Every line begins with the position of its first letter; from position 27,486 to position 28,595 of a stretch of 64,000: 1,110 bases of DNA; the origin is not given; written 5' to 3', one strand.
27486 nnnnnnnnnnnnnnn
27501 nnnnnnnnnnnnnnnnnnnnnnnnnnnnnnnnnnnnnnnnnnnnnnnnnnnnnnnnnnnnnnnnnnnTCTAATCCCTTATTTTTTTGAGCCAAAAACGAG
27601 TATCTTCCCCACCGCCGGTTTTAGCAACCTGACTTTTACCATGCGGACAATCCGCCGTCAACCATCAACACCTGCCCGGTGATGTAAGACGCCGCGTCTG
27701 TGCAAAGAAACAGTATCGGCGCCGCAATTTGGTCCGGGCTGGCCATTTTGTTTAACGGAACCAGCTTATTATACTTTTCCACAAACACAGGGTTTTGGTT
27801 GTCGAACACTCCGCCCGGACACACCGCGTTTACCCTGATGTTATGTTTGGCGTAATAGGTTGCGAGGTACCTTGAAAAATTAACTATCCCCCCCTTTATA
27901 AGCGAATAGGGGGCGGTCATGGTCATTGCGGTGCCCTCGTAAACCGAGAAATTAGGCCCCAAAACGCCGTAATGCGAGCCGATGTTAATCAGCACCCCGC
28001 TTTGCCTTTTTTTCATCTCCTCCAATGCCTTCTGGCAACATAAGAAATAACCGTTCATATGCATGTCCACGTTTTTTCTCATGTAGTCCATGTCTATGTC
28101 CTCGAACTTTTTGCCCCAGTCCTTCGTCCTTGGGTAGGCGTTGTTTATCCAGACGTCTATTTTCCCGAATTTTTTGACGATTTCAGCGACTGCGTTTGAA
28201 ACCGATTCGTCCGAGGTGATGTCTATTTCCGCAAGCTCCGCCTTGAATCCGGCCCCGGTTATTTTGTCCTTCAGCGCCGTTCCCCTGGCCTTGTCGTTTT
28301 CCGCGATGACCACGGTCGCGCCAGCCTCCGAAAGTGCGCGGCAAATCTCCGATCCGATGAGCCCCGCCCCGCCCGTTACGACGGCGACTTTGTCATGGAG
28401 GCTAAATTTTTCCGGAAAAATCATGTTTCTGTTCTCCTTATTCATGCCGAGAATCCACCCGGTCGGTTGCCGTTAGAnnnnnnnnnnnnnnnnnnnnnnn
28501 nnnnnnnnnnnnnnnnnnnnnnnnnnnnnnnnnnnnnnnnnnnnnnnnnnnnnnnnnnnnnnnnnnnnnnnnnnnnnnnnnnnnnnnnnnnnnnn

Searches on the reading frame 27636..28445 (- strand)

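Call 8: search_protein_families(library=pfam, proteins=[window:27636-28445:-], max_evalue=0.001)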
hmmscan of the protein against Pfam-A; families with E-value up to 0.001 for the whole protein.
window:27636-28445:- (269 aa): 6 families
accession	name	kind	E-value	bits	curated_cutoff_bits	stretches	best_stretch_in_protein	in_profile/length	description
PF13561.12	adh_short_C2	-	4.5e-47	161.1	27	1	30-267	8-236/236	Enoyl-(Acyl carrier protein) reductase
PF00106.31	adh_short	-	2.9e-40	138.3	26.6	1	19-213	1-182/195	short chain dehydrogenase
PF01370.27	Epimerase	-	2.1e-10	40.9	20.9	1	22-184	2-146/240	NAD dependent epimerase/dehydratase family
PF08659.16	KR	-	4.4e-08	33.7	22.6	1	22-106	4-92/180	KR domain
PF01073.25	3Beta_HSD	-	1.9e-05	24.3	22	1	22-89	1-67/280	3-beta hydroxysteroid dehydrogenase/isomerase family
PF16363.11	GDP_Man_Dehyd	-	0.00024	21.1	27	1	23-89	2-74/332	GDP-mannose 4,6 dehydratase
